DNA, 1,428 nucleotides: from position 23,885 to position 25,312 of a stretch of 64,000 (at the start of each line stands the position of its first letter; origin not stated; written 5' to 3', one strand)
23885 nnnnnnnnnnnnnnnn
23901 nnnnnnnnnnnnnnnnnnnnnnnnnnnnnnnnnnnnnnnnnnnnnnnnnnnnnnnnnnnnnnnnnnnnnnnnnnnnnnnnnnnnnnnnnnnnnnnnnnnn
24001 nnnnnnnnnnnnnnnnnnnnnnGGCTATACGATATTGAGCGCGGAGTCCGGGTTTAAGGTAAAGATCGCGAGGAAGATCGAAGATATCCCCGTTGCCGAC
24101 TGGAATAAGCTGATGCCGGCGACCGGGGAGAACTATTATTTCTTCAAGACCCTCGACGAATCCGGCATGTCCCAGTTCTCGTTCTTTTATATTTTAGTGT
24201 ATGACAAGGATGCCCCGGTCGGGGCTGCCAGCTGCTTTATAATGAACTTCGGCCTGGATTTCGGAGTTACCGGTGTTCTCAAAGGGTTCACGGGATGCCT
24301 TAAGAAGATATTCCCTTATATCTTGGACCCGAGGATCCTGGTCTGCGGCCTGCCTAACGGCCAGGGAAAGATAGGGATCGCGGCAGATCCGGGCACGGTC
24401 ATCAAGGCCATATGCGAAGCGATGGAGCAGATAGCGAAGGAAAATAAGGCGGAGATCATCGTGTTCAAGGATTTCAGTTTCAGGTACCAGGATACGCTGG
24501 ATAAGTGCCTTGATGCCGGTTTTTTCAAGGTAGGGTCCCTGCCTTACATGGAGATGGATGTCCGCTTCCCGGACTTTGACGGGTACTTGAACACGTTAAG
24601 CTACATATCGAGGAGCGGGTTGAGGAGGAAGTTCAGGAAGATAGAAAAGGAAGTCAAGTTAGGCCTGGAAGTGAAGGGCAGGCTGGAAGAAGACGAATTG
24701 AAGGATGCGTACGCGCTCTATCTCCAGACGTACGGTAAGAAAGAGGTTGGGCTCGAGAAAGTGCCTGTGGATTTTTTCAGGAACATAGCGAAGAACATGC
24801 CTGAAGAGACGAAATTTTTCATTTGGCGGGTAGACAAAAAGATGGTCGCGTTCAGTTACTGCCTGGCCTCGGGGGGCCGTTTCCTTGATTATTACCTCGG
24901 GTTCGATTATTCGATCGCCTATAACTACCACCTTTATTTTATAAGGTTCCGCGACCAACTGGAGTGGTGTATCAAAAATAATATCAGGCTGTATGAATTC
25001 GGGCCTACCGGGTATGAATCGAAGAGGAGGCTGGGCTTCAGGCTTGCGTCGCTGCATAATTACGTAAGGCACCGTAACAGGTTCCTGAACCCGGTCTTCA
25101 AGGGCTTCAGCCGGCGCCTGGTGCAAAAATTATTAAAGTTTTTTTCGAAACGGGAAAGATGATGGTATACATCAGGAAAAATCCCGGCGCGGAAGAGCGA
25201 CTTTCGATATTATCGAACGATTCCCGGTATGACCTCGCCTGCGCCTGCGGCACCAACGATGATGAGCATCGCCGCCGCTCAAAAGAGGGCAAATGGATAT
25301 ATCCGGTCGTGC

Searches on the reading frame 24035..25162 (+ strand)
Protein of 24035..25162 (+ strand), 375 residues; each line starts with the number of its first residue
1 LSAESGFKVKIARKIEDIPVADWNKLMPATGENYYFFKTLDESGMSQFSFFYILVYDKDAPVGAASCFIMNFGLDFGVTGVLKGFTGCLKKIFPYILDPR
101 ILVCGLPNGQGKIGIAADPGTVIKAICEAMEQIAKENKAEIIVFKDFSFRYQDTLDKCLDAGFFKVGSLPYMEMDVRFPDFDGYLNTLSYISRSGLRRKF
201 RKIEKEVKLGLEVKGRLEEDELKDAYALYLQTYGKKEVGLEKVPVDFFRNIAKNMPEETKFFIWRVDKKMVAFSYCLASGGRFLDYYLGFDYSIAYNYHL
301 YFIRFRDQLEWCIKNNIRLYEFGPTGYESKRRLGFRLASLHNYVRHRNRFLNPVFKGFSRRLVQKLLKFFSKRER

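Call 3: search_protein_families(library=pfam, proteins=[window:24035-25162:+])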
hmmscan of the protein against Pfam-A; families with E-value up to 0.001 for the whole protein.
window:24035-25162:+ (375 aa): 2 families
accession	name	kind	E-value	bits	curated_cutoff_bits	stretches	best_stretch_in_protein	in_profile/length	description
PF13480.13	Acetyltransf_6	-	2.7e-17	63.7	22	1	193-330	4-142/143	Acetyltransferase (GNAT) domain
PF04339.18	FemAB_like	-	3.2e-17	63.2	27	1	120-354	114-342/369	Peptidogalycan biosysnthesis/recognition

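Call 4: search_protein_families(library=ncbifam, proteins=[window:24035-25162:+])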
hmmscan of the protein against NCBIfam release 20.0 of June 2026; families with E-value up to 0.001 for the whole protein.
window:24035-25162:+ (375 aa): 0 families

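Call 7: find_homologous_proteins(query=window:24035-25162:+)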
Query window:24035-25162:+ (375 aa): 583 proteins with E <= 0.001 among 2974 candidates; the best 120 are listed.
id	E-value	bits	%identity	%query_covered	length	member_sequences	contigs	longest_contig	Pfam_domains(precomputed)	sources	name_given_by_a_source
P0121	4.4e-254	860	100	100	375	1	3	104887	PF13480.14,PF04339.19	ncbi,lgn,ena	-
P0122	2.2e-216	736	84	100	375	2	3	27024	PF13480.14,PF04339.19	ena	-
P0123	7.1e-204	695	79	100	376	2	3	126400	PF13480.14,PF04339.19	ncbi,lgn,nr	ncbi:MAG: GNAT family N-acetyltransferase [Candidatus Omnitrophica bacterium]|nr:GNAT family N-acety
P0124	2.3e-198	677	75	100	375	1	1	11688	PF13480.14,PF04339.19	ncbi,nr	ncbi:MAG: GNAT family N-acetyltransferase [Candidatus Omnitrophica bacterium]|nr:GNAT family N-acety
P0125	9.4e-196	668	76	99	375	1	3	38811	PF13480.14,PF04339.19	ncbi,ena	-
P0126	2.7e-183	627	72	98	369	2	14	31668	PF13480.14,PF04339.19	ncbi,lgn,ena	-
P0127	1.3e-168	579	66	100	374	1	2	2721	PF13480.14,PF04339.19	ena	-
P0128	1.1e-165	569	67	99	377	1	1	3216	PF13480.14,PF04339.19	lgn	-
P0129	5.0e-156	538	63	97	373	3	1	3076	PF13480.14,PF04339.19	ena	-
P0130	4.7e-152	525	64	97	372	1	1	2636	PF13480.14,PF04339.19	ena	-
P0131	8.2e-152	524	61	96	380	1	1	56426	PF13480.14,PF04339.19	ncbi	-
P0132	2.2e-149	516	62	95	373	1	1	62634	PF13480.14,PF04339.19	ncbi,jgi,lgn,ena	ncbi:MAG: GNAT family N-acetyltransferase [Candidatus Omnitrophota bacterium]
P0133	1.7e-148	513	59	100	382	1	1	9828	PF13480.14,PF04339.19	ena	-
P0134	1.9e-148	513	59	96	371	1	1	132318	PF13480.14,PF04339.19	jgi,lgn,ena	-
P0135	4.0e-147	508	59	97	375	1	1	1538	PF13480.14,PF04339.19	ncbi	-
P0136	8.0e-147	507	59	96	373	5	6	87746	PF13480.14,PF04339.19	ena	-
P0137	3.4e-146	505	60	97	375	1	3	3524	PF13480.14,PF04339.19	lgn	-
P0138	2.1e-145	503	59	97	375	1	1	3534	PF13480.14,PF04339.19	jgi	-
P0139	2.4e-145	502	60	96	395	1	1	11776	PF13480.14,PF04339.19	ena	-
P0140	3.6e-145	502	61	96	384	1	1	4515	PF13480.14,PF04339.19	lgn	-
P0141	1.2e-143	497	59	97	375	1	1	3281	PF13480.14,PF04339.19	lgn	-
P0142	2.1e-143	496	58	96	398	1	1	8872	PF13480.14,PF04339.19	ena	-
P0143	5.1e-143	495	60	96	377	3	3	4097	PF13480.14,PF04339.19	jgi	jgi:predicted N-acyltransferase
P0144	3.8e-142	492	59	96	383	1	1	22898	PF13480.14,PF04339.19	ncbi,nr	ncbi:MAG: GNAT family N-acetyltransferase [Candidatus Omnitrophica bacterium]|nr:GNAT family N-acety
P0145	4.6e-142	492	59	97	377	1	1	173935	PF13480.14,PF04339.19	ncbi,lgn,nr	ncbi:MAG: GNAT family N-acetyltransferase [Candidatus Omnitrophica bacterium]|nr:GNAT family N-acety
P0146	1.2e-141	490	58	97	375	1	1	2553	PF13480.14,PF04339.19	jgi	-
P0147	2.2e-140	486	59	96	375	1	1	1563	PF13480.14,PF04339.19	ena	-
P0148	3.8e-138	479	57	96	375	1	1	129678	PF13480.14,PF04339.19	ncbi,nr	ncbi:MAG: GNAT family N-acetyltransferase [Candidatus Omnitrophica bacterium]|nr:GNAT family N-acety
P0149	4.3e-138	479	58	96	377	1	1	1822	PF13480.14,PF04339.19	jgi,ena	-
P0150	6.6e-138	478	58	96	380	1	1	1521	PF13480.14,PF04339.19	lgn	-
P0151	1.3e-137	477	56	95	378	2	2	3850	PF13480.14,PF04339.19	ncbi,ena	-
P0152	2.7e-137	476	57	96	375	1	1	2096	PF13480.14,PF04339.19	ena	-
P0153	7.5e-137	474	55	96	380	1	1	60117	PF13480.14,PF04339.19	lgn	-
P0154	9.3e-137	474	56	96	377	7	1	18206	PF13480.14,PF04339.19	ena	-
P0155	1.0e-136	474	57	96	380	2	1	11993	PF13480.14,PF04339.19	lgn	-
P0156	1.5e-136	474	58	95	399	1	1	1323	PF13480.14,PF04339.19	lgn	-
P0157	3.6e-136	472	57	95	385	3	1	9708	PF13480.14,PF04339.19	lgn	-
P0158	9.4e-136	471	58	93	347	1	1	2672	PF13480.14,PF04339.19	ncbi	ncbi:GNAT family N-acetyltransferase, partial [bacterium]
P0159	6.4e-135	468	57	96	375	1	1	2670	PF13480.14,PF04339.19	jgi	jgi:hypothetical protein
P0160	2.5e-134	466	54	97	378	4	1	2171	PF13480.14,PF04339.19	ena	-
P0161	1.1e-133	464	55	94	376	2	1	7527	PF13480.14,PF04339.19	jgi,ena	-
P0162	3.2e-133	463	55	96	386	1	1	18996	PF13480.14,PF04339.19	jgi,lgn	jgi:predicted N-acyltransferase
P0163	1.7e-132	460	55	95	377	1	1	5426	PF13480.14,PF04339.19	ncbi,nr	ncbi:MAG: GNAT family N-acetyltransferase [Candidatus Omnitrophota bacterium]|nr:GNAT family N-acety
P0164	8.8e-132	458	54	95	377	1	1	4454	PF13480.14,PF04339.19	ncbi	-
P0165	5.9e-131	455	53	95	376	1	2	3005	PF13480.14,PF04339.19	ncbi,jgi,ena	-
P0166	7.2e-131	455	53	96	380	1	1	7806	PF13480.14,PF04339.19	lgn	-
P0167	1.3e-129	451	54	94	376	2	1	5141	PF13480.14,PF04339.19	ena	-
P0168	1.4e-129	451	55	96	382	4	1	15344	PF13480.14,PF04339.19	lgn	-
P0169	1.7e-129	450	54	97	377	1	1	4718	PF13480.14,PF04339.19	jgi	jgi:hypothetical protein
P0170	5.0e-129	449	53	96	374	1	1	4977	PF13480.14,PF04339.19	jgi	jgi:predicted N-acyltransferase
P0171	1.5e-128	447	53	95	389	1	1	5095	PF13480.14,PF04339.19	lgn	-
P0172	6.5e-128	445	54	94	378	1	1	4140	PF13480.14,PF04339.19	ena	-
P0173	7.6e-128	445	55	92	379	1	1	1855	PF13480.14,PF04339.19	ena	-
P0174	5.9e-127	442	52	96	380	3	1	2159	PF13480.14,PF04339.19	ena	-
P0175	4.9e-126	439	54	94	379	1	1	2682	PF13480.14,PF04339.19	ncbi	-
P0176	6.7e-126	438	54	94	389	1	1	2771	PF13480.14,PF04339.19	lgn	-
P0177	6.8e-126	438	53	96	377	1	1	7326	PF13480.14,PF04339.19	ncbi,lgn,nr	ncbi:MAG: GNAT family N-acetyltransferase [Candidatus Omnitrophota bacterium]|nr:GNAT family N-acety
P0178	1.3e-125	438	52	95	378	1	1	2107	PF13480.14,PF04339.19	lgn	-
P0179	1.7e-125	437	52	96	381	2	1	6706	PF13480.14,PF04339.19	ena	-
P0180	2.1e-125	437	53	96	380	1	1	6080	PF13480.14,PF04339.19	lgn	-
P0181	2.1e-125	437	54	94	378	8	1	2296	PF13480.14,PF04339.19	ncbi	-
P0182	2.5e-125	437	54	93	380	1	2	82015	PF13480.14,PF04339.19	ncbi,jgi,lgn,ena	-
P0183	2.7e-125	436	52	97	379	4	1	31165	PF13480.14,PF04339.19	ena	-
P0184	3.7e-125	436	56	94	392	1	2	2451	PF13480.14,PF04339.19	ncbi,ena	-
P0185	4.1e-125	436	52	97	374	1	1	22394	PF13480.14,PF04339.19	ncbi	ncbi:MAG: GNAT family N-acetyltransferase [Candidatus Omnitrophota bacterium]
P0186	1.6e-124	434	52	93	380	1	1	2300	PF13480.14,PF04339.19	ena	-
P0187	1.8e-124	434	53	93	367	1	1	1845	PF13480.14,PF04339.19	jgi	jgi:predicted N-acyltransferase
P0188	2.9e-124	433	51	96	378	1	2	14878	PF13480.14,PF04339.19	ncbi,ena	-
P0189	3.0e-124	433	51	96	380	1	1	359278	PF13480.14,PF04339.19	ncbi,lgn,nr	ncbi:MAG: GNAT family N-acetyltransferase [Candidatus Omnitrophota bacterium]|nr:GNAT family N-acety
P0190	5.8e-124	432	54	92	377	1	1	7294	PF13480.14,PF04339.19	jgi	-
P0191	6.1e-124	432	53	95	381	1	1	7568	PF13480.14,PF04339.19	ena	-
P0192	7.5e-124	432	53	94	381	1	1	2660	PF13480.14,PF04339.19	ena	-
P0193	9.0e-124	431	53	95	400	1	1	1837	PF13480.14,PF04339.19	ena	-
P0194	3.2e-123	430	53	94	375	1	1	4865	PF13480.14,PF04339.19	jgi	-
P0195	7.3e-123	428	51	94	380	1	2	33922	PF13480.14,PF04339.19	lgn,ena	-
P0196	1.1e-122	428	51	94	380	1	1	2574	PF13480.14,PF04339.19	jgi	-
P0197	2.7e-122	427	51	94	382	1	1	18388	PF13480.14,PF04339.19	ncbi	-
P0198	2.8e-122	427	51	94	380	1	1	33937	PF13480.14,PF04339.19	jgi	-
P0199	6.2e-122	425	52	96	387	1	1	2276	PF13480.14,PF04339.19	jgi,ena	-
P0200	7.6e-122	425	53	91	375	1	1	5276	PF13480.14,PF04339.19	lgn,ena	-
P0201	1.4e-121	424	52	93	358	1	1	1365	PF13480.14,PF04339.19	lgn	-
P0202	2.3e-121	424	51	95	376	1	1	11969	PF13480.14,PF04339.19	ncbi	-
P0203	2.7e-121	423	52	97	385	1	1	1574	PF13480.14,PF04339.19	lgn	-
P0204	4.2e-121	423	52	94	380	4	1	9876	PF13480.14,PF04339.19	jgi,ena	-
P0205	1.6e-120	421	52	97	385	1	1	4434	PF13480.14,PF04339.19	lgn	-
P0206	2.0e-120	420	51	95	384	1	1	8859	PF13480.14,PF04339.19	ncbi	-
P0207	2.1e-120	420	52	94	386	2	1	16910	PF13480.14,PF04339.19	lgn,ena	-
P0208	2.3e-120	420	53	94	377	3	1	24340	PF13480.14,PF04339.19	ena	-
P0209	2.6e-120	420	50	93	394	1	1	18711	PF13480.14,PF04339.19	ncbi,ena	-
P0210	2.8e-120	420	51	97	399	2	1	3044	PF13480.14,PF04339.19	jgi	-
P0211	5.8e-120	419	51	95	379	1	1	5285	PF13480.14,PF04339.19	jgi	-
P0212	1.0e-119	418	51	94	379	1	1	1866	PF13480.14,PF04339.19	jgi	-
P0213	1.2e-119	418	52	95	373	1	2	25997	PF13480.14,PF04339.19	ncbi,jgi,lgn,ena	-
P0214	1.4e-119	418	51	96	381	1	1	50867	PF13480.14,PF04339.19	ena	-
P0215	1.7e-119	417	51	94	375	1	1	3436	PF13480.14,PF04339.19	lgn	-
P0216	1.7e-119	417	52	95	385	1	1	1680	PF13480.14,PF04339.19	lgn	-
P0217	3.1e-119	417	51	93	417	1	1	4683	PF13480.14,PF04339.19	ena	-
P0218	4.1e-119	416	50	95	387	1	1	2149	PF13480.14,PF04339.19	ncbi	-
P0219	4.4e-119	416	51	94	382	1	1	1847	PF13480.14,PF04339.19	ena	-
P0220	5.3e-119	416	52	93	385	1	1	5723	PF13480.14,PF04339.19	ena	-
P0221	9.9e-119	415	53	97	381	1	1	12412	PF13480.14,PF04339.19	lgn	-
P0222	1.4e-118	414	52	98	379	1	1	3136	PF13480.14,PF04339.19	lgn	-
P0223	1.7e-118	414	50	94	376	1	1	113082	PF13480.14,PF04339.19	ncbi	ncbi:MAG: GNAT family N-acetyltransferase [Candidatus Omnitrophota bacterium]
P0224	1.8e-118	414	52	93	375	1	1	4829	PF13480.14,PF04339.19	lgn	-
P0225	2.3e-118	414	51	94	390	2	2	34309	PF13480.14,PF04339.19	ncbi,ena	-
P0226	3.9e-118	413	51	95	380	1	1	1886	PF13480.14,PF04339.19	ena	-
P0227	5.2e-118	412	51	95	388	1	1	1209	PF13480.14,PF04339.19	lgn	-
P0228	1.1e-117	411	51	96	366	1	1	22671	PF13480.14,PF04339.19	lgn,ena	-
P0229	1.3e-117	411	51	97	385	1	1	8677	PF13480.14,PF04339.19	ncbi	-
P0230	1.5e-117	411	50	94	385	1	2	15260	PF13480.14,PF04339.19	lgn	-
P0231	1.7e-117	411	50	97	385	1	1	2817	PF13480.14,PF04339.19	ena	-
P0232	2.3e-117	410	51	94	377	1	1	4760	PF13480.14,PF04339.19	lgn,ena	-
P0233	2.4e-117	410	51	95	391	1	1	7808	PF13480.14,PF04339.19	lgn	-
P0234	2.7e-117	410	50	97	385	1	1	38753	PF13480.14,PF04339.19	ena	-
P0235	2.9e-117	410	51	93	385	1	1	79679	PF13480.14,PF04339.19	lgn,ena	-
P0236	5.5e-117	409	57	82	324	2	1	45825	PF13480.14,PF04339.19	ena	-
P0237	5.7e-117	409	51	97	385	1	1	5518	PF13480.14,PF04339.19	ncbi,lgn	-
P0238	6.4e-117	409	51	95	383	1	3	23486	PF13480.14,PF04339.19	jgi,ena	-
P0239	6.7e-117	409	50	95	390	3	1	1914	PF13480.14,PF04339.19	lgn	-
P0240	6.9e-117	409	50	97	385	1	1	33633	PF13480.14,PF04339.19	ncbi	-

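Call 8: find_encoding_contigs(protein=P0121, flank=10000, max_places=4)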
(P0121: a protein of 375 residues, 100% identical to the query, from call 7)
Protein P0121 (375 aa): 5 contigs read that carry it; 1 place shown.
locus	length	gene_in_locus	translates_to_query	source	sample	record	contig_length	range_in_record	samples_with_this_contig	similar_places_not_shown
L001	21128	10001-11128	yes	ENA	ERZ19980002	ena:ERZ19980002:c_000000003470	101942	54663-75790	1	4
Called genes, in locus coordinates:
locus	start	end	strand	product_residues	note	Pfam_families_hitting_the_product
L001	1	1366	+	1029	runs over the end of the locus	PF10091:Glycoamylase, PF06452:CBM9_1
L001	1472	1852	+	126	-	-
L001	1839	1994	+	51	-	-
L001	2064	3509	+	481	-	PF02310:B12-binding, PF04055:Radical_SAM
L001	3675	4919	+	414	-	PF04851:ResIII (weak), PF00270:DEAD, PF00271:Helicase_C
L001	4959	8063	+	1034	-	PF00754:F5_F8_type_C, PF22633:F5_F8_type_C_2, PF02837:Glyco_hydro_2_N (weak)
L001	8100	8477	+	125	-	PF00072:Response_reg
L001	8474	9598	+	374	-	PF00989:PAS, PF13188:PAS_8 (weak), PF08448:PAS_4 (weak), PF13426:PAS_9, PF00512:HisKA, PF02518:HATPase_c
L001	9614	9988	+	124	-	PF00072:Response_reg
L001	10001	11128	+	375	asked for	PF04339:FemAB_like, PF13480:Acetyltransf_6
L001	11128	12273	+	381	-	PF04055:Radical_SAM (weak)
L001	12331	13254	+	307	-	PF13354:Beta-lactamase2, PF00768:Peptidase_S11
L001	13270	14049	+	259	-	PF14023:Bestrophin-like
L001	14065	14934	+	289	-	PF02915:Rubrerythrin (faint), PF01988:VIT1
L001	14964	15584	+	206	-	PF01618:MotA_ExbB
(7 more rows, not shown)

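Call 9: find_encoding_contigs(protein=P0145, flank=10000, max_places=3)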
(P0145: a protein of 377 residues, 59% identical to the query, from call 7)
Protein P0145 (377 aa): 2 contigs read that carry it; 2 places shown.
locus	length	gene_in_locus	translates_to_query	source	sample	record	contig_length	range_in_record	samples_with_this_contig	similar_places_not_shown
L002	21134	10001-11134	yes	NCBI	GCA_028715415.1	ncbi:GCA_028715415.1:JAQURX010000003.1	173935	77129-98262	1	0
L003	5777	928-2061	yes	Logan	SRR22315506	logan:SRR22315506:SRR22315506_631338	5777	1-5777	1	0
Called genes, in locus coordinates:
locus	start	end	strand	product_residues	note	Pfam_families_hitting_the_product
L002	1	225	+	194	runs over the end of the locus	-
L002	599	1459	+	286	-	-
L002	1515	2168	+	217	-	-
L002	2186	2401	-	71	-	PF13560:HTH_31, PF12844:HTH_19, PF13413:HTH_25 (weak), PF13443:HTH_26, PF01381:HTH_3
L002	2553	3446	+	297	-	-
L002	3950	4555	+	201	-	-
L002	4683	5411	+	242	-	-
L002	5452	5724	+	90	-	-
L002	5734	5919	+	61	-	PF12728:HTH_17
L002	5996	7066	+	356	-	PF24624:Int_N, PF00589:Phage_integrase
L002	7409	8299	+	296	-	PF01297:ZnuA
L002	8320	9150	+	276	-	PF00005:ABC_tran, PF02463:SMC_N (faint), PF13401:AAA_22 (weak), PF13304:AAA_21 (weak)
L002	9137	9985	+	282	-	PF00950:ABC-3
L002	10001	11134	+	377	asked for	PF04339:FemAB_like, PF13480:Acetyltransf_6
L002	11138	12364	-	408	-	-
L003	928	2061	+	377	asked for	PF04339:FemAB_like, PF13480:Acetyltransf_6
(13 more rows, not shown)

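Call 10: find_encoding_contigs(protein=P0189, flank=10000, max_places=3)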
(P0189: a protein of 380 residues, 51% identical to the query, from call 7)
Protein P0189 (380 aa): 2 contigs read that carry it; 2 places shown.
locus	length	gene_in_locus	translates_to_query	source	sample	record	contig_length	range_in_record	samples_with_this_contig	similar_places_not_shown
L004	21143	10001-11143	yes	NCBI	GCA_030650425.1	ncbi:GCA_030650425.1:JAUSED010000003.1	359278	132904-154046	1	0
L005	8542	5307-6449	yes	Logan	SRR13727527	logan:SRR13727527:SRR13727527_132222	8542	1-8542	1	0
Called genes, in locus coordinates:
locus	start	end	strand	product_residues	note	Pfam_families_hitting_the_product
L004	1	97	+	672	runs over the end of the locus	PF00027:cNMP_binding, PF01734:Patatin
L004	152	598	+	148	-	-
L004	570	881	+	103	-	-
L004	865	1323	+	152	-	PF01750:HycI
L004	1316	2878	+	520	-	PF00209:SNF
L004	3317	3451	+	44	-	-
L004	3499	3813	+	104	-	PF13248:Zn_ribbon_3 (weak)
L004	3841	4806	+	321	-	PF03773:ArsP_1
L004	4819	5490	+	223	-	PF00072:Response_reg, PF00486:Trans_reg_C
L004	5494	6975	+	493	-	PF00512:HisKA, PF02518:HATPase_c, PF14501:HATPase_c_5 (faint)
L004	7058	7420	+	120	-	PF00072:Response_reg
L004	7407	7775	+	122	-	PF00072:Response_reg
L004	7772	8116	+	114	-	PF07238:PilZ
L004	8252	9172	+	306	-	PF13354:Beta-lactamase2, PF00768:Peptidase_S11 (faint)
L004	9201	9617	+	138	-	PF00892:EamA (weak)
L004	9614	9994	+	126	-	PF00892:EamA (weak)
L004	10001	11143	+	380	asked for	PF04339:FemAB_like, PF13480:Acetyltransf_6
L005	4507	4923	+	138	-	PF00892:EamA (weak)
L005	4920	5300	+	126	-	PF00892:EamA (weak)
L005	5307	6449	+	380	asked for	PF04339:FemAB_like, PF13480:Acetyltransf_6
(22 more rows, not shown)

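Call 12: find_related_loci(query=A1, collection=genome_contigs, flank=10000)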
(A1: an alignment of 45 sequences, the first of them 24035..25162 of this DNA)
Query A1 (375 aa) in genome_contigs; peptide patterns used: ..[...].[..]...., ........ (x = any residue, [..] = any of these).
106 stretches matched a pattern; 87 encode a relative of the query (tblastn E <= 1e-3); the best 80 are kept; 80 distinct loci.
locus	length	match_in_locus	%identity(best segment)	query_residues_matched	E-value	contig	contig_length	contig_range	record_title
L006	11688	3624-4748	75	1-375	0e+0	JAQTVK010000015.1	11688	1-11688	MAG: Candidatus Omnitrophota bacterium isolate STB_86 NODE_14010_length_11688_cov_2.972840_Sandtown_B, whole genome shot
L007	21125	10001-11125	72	1-375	0e+0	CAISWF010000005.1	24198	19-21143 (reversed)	MAG: Candidatus Omnitrophica bacterium isolate E3_bin-509 genome assembly, contig: bin-509:005/171, whole genome shotgun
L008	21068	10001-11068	62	1-356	1e-152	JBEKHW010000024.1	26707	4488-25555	MAG: Candidatus Omnitrophota bacterium isolate SPRUCE 286 SPRUCE_286_24, whole genome shotgun sequence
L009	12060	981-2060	60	1-360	7e-151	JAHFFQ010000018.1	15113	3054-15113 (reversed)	MAG: Candidatus Omnitrophota bacterium isolate nzgw296 NODE_3824_length_15114_cov_4.645368, whole genome shotgun sequenc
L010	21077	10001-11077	59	1-359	6e-147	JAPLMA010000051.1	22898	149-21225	MAG: Candidatus Omnitrophota bacterium isolate LacPavin_0920_WC70_MAG_40_20 LacPavin_0920_WC70_scaffold_900824, whole ge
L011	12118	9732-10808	58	1-359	2e-145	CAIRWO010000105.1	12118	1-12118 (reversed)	MAG: Candidatus Omnitrophica bacterium isolate A4_bin-512 genome assembly, contig: bin-512:105/218, whole genome shotgun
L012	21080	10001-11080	57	1-360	3e-141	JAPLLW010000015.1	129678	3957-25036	MAG: Candidatus Omnitrophota bacterium isolate LacPavin_0419_WC70L_MAG_40_11 LacPavin_0419_WC70L_scaffold_281027, whole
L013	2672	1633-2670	58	1-346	2e-146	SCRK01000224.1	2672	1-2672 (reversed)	MAG: bacterium isolate FW104_bin.10 FW104_bin.10-10570, whole genome shotgun sequence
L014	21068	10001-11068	54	5-360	5e-137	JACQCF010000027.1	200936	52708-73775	MAG: Candidatus Omnitrophota bacterium isolate NC_groundwater_961_Pr1_S-0.2um_46_24 Montesol18-Sp2_coassembly_scaffold_1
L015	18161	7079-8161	52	1-365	4e-130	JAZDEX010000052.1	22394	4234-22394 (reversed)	MAG: Candidatus Omnitrophota bacterium isolate MEGAHIT-group-0.17 k141_5281578, whole genome shotgun sequence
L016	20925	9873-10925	54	6-356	1e-129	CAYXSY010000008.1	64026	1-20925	MAG TPA_asm: uncultured Planctomycetales bacterium isolate binchicken_co117_51 genome assembly, contig: NODE_839_length_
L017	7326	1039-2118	53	1-360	1e-128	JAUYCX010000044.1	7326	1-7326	MAG: Candidatus Omnitrophota bacterium isolate C20_maxbin.112_sub C20_k141_368667, whole genome shotgun sequence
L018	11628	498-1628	51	1-361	2e-128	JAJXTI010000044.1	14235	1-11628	MAG: bacterium isolate BP4.bin41 NODE_5271_length_14235_cov_1.418202, whole genome shotgun sequence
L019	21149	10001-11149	50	1-367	3e-128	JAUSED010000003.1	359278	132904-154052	MAG: Candidatus Omnitrophota bacterium isolate E14_maxbin.165 E14_k141_1203418, whole genome shotgun sequence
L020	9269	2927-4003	50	2-360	6e-126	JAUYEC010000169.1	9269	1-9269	MAG: Candidatus Omnitrophota bacterium isolate C20_metabat.bin.9 C20_k141_586282, whole genome shotgun sequence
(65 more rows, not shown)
